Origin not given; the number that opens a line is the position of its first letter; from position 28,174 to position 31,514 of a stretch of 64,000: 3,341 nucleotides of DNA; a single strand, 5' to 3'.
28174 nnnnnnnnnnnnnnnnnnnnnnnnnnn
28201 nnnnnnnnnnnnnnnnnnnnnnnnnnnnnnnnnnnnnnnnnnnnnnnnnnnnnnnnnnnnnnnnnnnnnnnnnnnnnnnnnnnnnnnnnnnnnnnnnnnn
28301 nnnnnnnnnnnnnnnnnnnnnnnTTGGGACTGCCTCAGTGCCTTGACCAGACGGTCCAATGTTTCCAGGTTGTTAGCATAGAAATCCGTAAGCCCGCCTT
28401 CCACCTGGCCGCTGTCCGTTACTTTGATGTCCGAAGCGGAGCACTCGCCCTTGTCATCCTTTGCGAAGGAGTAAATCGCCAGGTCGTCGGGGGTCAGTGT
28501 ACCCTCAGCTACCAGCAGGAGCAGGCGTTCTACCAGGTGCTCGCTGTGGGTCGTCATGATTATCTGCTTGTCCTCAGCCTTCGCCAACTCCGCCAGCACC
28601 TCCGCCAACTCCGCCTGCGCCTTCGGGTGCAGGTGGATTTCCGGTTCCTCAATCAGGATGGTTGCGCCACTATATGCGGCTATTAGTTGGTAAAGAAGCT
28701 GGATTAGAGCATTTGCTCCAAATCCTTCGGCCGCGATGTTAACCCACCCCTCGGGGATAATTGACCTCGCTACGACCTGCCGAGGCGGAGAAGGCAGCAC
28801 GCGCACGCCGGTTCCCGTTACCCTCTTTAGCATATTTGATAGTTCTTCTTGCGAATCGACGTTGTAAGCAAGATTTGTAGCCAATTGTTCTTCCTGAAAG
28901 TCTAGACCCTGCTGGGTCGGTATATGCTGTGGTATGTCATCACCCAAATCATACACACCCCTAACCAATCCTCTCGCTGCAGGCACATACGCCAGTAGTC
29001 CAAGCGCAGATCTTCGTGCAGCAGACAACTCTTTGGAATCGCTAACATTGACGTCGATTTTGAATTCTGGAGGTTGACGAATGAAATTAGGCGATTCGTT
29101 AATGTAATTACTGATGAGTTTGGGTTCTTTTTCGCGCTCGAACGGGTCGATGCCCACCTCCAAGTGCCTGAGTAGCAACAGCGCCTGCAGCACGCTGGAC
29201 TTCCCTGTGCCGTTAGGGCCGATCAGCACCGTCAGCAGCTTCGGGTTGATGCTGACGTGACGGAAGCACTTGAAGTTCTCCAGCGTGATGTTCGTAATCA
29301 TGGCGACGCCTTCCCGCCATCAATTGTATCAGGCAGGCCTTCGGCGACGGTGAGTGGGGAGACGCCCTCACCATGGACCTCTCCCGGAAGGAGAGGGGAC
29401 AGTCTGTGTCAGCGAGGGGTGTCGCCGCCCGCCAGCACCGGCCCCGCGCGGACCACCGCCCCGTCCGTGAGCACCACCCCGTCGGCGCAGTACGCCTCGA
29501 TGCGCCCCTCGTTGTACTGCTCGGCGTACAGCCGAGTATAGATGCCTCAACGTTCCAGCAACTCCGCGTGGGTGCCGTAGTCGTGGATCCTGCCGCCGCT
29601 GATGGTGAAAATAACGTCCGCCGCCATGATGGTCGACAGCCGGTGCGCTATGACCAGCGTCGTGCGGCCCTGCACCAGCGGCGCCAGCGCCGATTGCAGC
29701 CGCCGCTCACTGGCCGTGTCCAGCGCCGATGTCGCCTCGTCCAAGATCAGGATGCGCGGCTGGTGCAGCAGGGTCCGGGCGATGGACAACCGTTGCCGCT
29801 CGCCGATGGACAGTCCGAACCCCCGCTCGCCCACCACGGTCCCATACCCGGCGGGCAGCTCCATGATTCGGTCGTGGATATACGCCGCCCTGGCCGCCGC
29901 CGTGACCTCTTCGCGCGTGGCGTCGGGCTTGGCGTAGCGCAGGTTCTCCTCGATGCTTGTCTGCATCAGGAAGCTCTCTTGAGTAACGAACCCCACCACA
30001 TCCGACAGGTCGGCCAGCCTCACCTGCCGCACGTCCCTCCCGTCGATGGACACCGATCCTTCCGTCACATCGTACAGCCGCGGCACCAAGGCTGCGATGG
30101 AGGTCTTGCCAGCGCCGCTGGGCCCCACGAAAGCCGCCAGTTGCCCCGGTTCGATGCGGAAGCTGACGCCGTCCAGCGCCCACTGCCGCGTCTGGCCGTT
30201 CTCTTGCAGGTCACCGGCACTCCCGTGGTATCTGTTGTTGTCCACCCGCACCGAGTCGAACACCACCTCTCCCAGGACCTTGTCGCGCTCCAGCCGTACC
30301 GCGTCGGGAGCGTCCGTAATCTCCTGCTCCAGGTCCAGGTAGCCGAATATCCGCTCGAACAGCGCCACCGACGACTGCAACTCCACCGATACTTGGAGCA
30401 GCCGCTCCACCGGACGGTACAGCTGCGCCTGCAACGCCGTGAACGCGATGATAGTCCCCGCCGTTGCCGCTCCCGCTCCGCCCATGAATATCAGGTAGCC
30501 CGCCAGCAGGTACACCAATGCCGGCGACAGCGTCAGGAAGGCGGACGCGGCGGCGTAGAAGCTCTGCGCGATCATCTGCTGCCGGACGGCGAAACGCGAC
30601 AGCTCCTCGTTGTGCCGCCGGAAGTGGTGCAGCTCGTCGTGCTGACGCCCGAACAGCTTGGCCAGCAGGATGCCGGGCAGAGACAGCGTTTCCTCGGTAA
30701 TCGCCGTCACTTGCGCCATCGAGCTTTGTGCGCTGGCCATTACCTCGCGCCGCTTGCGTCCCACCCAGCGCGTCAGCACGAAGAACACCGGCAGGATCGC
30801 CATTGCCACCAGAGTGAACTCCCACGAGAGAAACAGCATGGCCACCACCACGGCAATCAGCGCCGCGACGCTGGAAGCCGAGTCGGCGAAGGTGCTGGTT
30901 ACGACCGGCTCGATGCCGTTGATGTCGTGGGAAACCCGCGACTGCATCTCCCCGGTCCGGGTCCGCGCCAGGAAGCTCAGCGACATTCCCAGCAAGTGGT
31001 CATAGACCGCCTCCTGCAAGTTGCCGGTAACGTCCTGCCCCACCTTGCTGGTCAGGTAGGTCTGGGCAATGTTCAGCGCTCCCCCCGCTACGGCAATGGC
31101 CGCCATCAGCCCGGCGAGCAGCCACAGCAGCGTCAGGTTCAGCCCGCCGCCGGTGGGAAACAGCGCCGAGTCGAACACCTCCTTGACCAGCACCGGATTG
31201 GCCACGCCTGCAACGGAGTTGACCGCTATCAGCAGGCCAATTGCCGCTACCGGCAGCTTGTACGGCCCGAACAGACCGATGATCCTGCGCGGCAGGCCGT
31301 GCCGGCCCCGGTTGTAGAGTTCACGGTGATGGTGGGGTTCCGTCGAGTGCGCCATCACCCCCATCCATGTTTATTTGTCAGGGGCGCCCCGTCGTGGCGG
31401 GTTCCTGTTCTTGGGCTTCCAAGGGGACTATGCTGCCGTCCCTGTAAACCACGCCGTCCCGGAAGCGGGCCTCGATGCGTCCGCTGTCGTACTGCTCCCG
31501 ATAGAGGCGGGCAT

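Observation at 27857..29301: Two-gene AAA15-type ATPase plus PIN-like protein cassette: candidate uncharacterised defence/abortive-infection module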

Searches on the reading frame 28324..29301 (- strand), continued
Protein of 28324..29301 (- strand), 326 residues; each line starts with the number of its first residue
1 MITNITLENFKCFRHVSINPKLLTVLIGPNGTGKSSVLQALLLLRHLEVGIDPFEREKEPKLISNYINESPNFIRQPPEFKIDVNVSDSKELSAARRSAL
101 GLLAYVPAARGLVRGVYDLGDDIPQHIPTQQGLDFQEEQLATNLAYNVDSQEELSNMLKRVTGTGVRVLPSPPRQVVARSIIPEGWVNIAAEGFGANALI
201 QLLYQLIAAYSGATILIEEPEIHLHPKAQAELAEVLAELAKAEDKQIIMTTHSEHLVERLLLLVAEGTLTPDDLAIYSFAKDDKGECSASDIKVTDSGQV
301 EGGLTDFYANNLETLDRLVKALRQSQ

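Call 99: get_annotated_region(hit=H24, flank=4500)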
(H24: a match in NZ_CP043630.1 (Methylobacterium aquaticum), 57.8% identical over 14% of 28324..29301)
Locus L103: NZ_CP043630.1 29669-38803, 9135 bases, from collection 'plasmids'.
description: Methylobacterium aquaticum strain BG2 plasmid pMaqPC3, complete sequence
organism: Methylobacterium aquaticum (NCBI taxid 270351)
taxonomy: Bacteria; Pseudomonadota; Alphaproteobacteria; Hyphomicrobiales; Methylobacteriaceae; Methylobacterium; Methylobacterium aquaticum
host: -; source: Prosopis cineraria,pure bacterial culture,nodule; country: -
typing (MOB-suite, as given by PLSDB): non-mobilizable
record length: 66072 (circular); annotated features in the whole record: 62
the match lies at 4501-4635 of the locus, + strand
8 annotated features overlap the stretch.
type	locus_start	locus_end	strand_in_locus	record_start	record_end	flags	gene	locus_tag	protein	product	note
CDS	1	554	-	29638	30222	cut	-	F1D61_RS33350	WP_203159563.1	recombinase family protein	GO:0006310 - DNA recombination [Evidence IEA]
CDS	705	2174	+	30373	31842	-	-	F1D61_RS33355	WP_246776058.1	Mu transposase C-terminal domain-containing protein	-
CDS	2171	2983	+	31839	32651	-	-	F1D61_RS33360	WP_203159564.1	AAA family ATPase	-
CDS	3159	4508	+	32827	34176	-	-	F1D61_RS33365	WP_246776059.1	DUF262 domain-containing protein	-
CDS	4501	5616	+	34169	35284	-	-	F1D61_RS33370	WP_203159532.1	DUF3696 domain-containing protein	-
CDS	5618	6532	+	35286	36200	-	-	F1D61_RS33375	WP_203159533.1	hypothetical protein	-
CDS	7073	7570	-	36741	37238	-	-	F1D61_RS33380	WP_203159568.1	MucR family transcriptional regulator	-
CDS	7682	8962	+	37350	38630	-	-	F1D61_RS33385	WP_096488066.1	IS66 family transposase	-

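Call 100: get_annotated_region(hit=H14, flank=3500)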
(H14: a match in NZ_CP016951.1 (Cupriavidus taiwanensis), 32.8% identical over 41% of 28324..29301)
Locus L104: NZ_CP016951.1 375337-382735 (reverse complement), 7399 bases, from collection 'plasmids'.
description: Cupriavidus taiwanensis strain SWF66294 plasmid unnamed, complete sequence
organism: Cupriavidus taiwanensis (NCBI taxid 164546)
taxonomy: Bacteria; Pseudomonadota; Betaproteobacteria; Burkholderiales; Burkholderiaceae; Cupriavidus; Cupriavidus taiwanensis
host: -; source: Mimosa,single cell,nodules; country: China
typing (MOB-suite, as given by PLSDB): conjugative; relaxase MOBH,MOBP; mating-pair formation MPF_T
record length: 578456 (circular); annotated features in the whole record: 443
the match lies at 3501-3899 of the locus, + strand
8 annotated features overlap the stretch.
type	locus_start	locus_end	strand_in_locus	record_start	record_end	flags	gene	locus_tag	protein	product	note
CDS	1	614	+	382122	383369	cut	-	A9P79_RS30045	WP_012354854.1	H-NS histone family protein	-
CDS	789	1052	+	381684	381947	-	-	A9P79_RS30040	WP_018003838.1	H-NS histone family protein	-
CDS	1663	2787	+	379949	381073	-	-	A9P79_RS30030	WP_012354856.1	DUF262 domain-containing protein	-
CDS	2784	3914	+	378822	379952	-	-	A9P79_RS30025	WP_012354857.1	DUF3696 domain-containing protein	-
CDS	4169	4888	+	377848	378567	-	-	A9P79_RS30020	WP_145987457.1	hypothetical protein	-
CDS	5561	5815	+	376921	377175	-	-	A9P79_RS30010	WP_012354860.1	H-NS family nucleoid-associated regulatory protein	GO:0006355 - regulation of DNA-templated transcription [Evidence IEA]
CDS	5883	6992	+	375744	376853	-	-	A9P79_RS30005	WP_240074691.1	competence protein CoiA family protein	-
CDS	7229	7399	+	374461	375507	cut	-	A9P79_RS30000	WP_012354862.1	DNA-binding protein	-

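Call 101: get_annotated_region(hit=H13, flank=3500)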
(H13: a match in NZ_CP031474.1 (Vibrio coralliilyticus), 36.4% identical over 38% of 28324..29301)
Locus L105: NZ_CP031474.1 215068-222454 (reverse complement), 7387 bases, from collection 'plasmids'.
description: Vibrio coralliilyticus strain RE22 plasmid p337, complete sequence
organism: Vibrio coralliilyticus (NCBI taxid 190893)
taxonomy: Bacteria; Pseudomonadota; Gammaproteobacteria; Vibrionales; Vibrionaceae; Vibrio; Vibrio coralliilyticus
host: -; source: Oyster larvae,Bacterium; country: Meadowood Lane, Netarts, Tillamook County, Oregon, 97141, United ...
typing (MOB-suite, as given by PLSDB): mobilizable; replicon rep_cluster_564; relaxase MOBF
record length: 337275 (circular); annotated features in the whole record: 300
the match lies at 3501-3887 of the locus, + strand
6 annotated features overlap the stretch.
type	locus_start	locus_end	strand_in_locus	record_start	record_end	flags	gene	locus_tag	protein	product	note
CDS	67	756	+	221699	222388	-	-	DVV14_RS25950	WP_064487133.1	hypothetical protein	-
CDS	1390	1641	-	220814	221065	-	-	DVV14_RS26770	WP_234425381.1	hypothetical protein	-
CDS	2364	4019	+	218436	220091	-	-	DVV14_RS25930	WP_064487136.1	AAA family ATPase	-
CDS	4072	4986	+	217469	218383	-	-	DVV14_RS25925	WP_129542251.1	hypothetical protein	-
CDS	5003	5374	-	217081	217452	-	-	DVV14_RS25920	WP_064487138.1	phage protein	-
CDS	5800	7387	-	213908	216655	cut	-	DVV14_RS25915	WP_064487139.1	hypothetical protein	-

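Call 114: search_protein_families(library=phrogs, proteins=[window:28324-29301:-], max_evalue=0.01)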
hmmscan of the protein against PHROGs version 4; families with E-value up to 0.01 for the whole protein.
window:28324-29301:- (326 aa): 19 families
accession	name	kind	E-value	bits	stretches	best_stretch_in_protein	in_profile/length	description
phrog_21420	-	unknown function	4.4e-28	99.1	2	184-317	498-631/654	-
phrog_4747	-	unknown function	1.3e-26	94.8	2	185-258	297-380/610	-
phrog_3940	-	unknown function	1.8e-26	94.1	2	193-260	226-302/537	-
phrog_8323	-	unknown function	4e-19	69.6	2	209-260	319-368/623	-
phrog_7507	-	unknown function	1.1e-16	62.3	2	196-258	390-451/483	-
phrog_9802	-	unknown function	5.5e-15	56.3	2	212-257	285-328/438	-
phrog_14430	-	unknown function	3.9e-13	50.4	1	188-260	314-385/444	-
phrog_293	-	moron, auxiliary metabolic gene and host takeover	8.3e-09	35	2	17-48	159-190/1058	ABC transporter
phrog_1499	-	unknown function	2.2e-08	34.8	1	2-41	5-45/427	-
phrog_5836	-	unknown function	2.7e-08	33.2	1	195-259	288-352/1071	-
phrog_13167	-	unknown function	4.1e-08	33.5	1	205-261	331-386/477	-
phrog_8066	-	unknown function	4.9e-08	33.3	1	195-257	366-429/522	-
phrog_77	-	DNA, RNA and nucleotide metabolism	8.2e-07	28.9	1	2-41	298-340/967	SbcC-like subunit of palindrome specific endonuclease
phrog_19212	-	unknown function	2.3e-05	24.2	0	5-50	6-55/550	-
phrog_25246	-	moron, auxiliary metabolic gene and host takeover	0.00014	21.5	1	195-255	264-322/616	ABC transporter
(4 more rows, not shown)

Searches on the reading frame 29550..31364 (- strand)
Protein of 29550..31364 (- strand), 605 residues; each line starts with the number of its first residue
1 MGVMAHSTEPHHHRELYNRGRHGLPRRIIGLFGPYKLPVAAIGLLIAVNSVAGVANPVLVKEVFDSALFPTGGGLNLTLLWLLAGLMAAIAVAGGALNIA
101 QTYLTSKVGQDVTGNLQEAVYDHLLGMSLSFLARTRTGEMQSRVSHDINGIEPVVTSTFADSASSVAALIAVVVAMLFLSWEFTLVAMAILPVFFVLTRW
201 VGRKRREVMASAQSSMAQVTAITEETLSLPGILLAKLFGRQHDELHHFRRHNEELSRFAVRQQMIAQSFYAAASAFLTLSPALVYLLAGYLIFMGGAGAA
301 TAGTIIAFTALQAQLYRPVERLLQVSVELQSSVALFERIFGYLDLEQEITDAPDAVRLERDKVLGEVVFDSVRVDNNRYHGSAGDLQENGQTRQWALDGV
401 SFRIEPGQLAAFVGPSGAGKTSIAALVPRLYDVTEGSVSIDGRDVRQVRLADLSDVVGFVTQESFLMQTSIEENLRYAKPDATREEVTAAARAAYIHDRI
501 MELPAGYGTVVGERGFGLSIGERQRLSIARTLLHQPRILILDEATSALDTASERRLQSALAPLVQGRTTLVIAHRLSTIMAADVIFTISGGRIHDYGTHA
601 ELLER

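Call 89: find_related_loci(query=window:29550-31364:-, collection=metagenome_contigs, flank=6000)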
Query window:29550-31364:- (605 aa) in metagenome_contigs; peptide patterns used: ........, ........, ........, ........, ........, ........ (x = any residue, [..] = any of these).
115 stretches matched a pattern; 25 encode a relative of the query (tblastn E <= 1e-3); 25 distinct loci.
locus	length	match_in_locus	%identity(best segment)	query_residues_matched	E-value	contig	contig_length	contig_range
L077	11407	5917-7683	57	18-605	0e+0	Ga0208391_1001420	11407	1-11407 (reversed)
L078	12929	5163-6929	56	18-605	0e+0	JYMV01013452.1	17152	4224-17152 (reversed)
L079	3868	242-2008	56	18-605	0e+0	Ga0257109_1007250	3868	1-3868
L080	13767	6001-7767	56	18-605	0e+0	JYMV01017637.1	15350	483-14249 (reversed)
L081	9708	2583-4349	57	18-605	0e+0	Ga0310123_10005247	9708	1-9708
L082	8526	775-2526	55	22-605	0e+0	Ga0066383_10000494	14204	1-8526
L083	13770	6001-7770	52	26-605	0e+0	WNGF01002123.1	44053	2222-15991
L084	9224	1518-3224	51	26-605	2e-178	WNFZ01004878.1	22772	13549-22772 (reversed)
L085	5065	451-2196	46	26-605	1e-152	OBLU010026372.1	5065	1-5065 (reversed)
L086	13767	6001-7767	56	18-605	0e+0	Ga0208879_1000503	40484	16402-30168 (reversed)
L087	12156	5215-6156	58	304-605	7e-106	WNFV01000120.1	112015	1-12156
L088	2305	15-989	50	275-605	4e-96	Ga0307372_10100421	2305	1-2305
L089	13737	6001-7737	50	26-605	2e-175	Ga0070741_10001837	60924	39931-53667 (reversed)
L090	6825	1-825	58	343-605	1e-90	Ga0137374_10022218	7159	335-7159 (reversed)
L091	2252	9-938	51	291-605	3e-94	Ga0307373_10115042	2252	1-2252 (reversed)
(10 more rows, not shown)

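Call 92: search_protein_families(library=pfam, proteins=[window:29550-31364:-], max_evalue=0.00001)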
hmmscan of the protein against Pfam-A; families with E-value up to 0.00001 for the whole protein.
window:29550-31364:- (605 aa): 2 families
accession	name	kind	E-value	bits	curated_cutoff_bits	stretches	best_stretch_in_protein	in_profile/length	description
PF00664.28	ABC_membrane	-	8.1e-41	140.9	28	1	41-319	3-274/274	ABC transporter transmembrane region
PF00005.33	ABC_tran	-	9.4e-29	101.2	25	1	397-546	1-137/137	ABC transporter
